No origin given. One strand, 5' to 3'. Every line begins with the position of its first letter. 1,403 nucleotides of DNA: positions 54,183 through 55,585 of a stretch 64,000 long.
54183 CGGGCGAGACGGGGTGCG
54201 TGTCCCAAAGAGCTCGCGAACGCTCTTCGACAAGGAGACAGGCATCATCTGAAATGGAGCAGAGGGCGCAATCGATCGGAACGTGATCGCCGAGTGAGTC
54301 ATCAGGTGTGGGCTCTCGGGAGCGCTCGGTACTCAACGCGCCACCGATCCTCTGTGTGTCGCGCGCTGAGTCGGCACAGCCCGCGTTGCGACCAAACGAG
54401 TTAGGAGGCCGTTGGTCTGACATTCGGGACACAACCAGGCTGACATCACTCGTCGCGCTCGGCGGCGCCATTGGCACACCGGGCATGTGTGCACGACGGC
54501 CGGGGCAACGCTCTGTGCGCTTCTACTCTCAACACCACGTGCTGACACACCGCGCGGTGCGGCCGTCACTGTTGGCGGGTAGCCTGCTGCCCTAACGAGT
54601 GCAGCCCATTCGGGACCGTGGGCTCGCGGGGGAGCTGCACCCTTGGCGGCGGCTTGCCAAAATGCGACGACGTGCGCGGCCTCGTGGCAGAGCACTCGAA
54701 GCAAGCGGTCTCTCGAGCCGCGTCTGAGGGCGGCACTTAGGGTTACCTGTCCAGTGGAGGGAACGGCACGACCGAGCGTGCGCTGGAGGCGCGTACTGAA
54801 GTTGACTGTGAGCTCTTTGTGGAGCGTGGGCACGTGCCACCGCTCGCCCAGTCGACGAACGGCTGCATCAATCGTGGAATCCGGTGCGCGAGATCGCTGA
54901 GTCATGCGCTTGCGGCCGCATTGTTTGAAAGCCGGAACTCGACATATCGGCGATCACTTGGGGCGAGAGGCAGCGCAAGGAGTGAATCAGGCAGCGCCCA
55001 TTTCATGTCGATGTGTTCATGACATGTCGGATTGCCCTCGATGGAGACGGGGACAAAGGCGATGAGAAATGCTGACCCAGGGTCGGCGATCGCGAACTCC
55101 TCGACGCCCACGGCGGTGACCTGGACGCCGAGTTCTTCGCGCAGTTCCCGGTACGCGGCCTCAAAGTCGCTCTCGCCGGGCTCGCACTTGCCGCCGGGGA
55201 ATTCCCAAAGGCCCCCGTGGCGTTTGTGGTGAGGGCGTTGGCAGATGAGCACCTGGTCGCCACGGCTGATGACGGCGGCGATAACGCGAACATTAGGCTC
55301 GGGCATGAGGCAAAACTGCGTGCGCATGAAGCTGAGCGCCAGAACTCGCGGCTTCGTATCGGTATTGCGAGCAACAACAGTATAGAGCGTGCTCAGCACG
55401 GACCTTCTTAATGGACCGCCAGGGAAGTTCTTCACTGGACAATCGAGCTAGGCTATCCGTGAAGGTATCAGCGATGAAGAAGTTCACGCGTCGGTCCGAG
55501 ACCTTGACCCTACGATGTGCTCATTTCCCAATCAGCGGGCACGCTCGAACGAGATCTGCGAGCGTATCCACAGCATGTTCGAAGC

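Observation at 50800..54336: SauUSI-type PLD-helicase-DUF3427 restriction architecture with an N-terminal histidine-triad (HIT) domain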

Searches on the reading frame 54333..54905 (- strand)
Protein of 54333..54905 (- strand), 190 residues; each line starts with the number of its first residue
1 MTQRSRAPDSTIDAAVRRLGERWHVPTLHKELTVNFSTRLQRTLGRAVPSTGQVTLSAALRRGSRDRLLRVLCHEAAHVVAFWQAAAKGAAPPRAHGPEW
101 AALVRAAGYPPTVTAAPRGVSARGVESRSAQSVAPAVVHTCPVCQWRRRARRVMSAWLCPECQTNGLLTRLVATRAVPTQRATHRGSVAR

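Call 8: search_protein_families(library=pfam, proteins=[window:54333-54905:-], max_evalue=0.01)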
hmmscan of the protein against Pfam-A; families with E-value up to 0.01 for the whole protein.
window:54333-54905:- (190 aa): 1 family
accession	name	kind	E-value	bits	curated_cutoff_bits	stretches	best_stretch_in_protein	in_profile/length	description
PF10263.15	SprT-like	-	7.1e-12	45.6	25.6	1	29-109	18-97/108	SprT-like family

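Call 32: search_protein_families(library=padloc, proteins=[window:54333-54905:-], max_evalue=0.001)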
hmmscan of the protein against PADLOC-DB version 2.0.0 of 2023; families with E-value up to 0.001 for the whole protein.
window:54333-54905:- (190 aa): 0 families

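Call 64: find_encoding_contigs(protein=window:54336-54905:-, flank=10000, max_places=2)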
Protein window:54336-54905:- (190 aa): no gene with exactly this product is on record in the collection.

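Call 68: search_protein_families(library=ncbifam, proteins=[window:54336-54905:-], max_evalue=0.001)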
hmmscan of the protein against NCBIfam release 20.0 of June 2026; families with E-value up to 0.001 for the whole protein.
window:54336-54905:- (190 aa): 0 families

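Call 69: find_homologous_proteins(query=window:54336-54905:-, max_evalue=0.00001)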
Query window:54336-54905:- (190 aa): 396 proteins with E <= 0.00001 among 2163 candidates; the best 120 are listed.
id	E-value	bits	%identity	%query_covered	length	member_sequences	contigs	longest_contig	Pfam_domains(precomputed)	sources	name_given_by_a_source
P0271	2.7e-117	407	100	100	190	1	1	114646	PF10263.16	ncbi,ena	-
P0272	1.1e-48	184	54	96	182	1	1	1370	PF10263.16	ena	-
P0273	6.3e-39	152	49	86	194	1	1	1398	PF10263.16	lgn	-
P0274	1.9e-38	150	49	88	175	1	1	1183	PF10263.16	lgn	-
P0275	3.1e-38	150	53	81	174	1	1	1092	PF10263.16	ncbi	-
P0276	3.7e-38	149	53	81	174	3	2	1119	PF10263.16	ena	-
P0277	1.1e-37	148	50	88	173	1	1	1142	PF10263.16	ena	-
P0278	3.2e-37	146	53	81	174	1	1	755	PF10263.16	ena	-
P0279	1.3e-36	144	51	81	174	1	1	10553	PF10263.16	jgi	jgi:predicted SprT family Zn-dependent metalloprotease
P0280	1.3e-36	144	51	87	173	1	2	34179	PF10263.16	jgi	jgi:SprT protein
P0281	1.4e-36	144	49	90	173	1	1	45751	PF10263.16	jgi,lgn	jgi:SprT protein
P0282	1.9e-36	144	51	81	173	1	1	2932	PF10263.16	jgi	jgi:predicted SprT family Zn-dependent metalloprotease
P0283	2.0e-36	144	53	81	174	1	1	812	PF10263.16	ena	-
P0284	4.5e-36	142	47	88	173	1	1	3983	PF10263.16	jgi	jgi:predicted SprT family Zn-dependent metalloprotease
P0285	5.6e-36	142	51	81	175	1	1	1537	PF10263.16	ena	-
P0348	8.7e-25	106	40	94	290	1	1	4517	PF10263.16,PF00293.35,PF14815.13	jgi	jgi:8-oxo-dGTP pyrophosphatase MutT (NUDIX family)/predicted SprT family Zn-dependent metalloproteas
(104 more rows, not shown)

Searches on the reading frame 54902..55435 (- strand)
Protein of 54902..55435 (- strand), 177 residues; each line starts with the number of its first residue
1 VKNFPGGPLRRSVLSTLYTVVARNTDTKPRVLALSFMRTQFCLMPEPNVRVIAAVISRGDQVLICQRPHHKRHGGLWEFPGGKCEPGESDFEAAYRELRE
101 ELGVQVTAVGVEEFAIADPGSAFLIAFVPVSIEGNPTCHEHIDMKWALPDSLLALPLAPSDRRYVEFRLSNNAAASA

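Call 8: search_protein_families(library=pfam, proteins=[window:54902-55435:-], max_evalue=0.01)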
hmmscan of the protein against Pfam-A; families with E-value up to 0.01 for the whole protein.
window:54902-55435:- (177 aa): 3 families
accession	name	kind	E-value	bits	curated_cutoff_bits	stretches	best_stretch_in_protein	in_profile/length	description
PF00293.34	NUDIX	-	3e-20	73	21.1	1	50-165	4-131/134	NUDIX domain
PF14815.12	NUDIX_4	-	2.5e-13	50.2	35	1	54-166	3-112/113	NUDIX domain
PF22327.2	Nudt16-like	-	0.0058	17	27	1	72-113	30-72/161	U8 snoRNA-decapping enzyme-like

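Call 32: search_protein_families(library=padloc, proteins=[window:54902-55435:-], max_evalue=0.001)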
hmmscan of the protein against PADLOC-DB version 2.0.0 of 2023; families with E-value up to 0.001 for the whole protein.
window:54902-55435:- (177 aa): 1 family
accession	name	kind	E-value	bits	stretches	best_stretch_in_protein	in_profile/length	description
PDLC04899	PDC-S07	-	2.9e-30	102.7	1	47-167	5-127/135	-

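Call 68: search_protein_families(library=ncbifam, proteins=[window:54905-55435:-], max_evalue=0.001)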
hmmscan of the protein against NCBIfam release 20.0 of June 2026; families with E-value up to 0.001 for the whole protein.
window:54905-55435:- (177 aa): 23 families
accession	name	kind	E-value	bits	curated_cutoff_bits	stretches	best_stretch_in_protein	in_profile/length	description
NF007834.0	PRK10546.1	equivalog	3e-25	88.6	156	1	49-174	4-131/135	pyrimidine (deoxy)nucleoside triphosphate diphosphatase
NF006530.0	PRK08999.1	equivalog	1.1e-24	87.1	245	1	47-165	4-125/315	Nudix family hydrolase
NF008044.0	PRK10776.1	equivalog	9e-14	51.5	148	1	57-163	13-121/130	8-oxo-dGTP diphosphatase MutT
TIGR00586.1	mutt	equivalog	1.1e-12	48.1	97.9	1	53-109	9-66/129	8-oxo-dGTP diphosphatase MutT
TIGR02705.1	nudix_YtkD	equivalog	2.4e-10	40.2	154.4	1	26-108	5-78/156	RNA deprotection pyrophosphohydrolase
NF041652.1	Nud_hyd_Dein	equivalog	2.8e-07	30.9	200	1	57-109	22-77/152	Nudix hydrolase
NF001938.0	PRK00714.1-5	equivalog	1e-06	28.2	116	1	53-107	18-77/172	RNA pyrophosphohydrolase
NF001937.0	PRK00714.1-4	equivalog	2.5e-06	27.2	139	1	54-110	14-66/161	RNA pyrophosphohydrolase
NF012016.0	PRK15472.1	equivalog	2.9e-06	27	95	1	51-118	6-74/141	nucleoside triphosphatase NudI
NF006961.0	PRK09438.1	equivalog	4.5e-06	26.2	103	1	51-108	11-65/151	dihydroneopterin triphosphate diphosphatase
NF001299.0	PRK00241.1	equivalog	9.9e-06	25.2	158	1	53-109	139-193/263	NAD(+) diphosphatase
NF001936.0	PRK00714.1-3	equivalog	1.3e-05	25.1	118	1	59-105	22-65/155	RNA pyrophosphohydrolase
NF001934.0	PRK00714.1-1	equivalog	1.5e-05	24.5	241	1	55-110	15-66/176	RNA pyrophosphohydrolase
NF003790.0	PRK05379.2-2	equivalog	1.8e-05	24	403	1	33-109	200-276/354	bifunctional nicotinamide mononucleotide adenylyltransferase/ADP-ribose pyrophosphatase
NF001935.0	PRK00714.1-2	equivalog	2.6e-05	23.8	259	1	56-109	16-65/183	RNA pyrophosphohydrolase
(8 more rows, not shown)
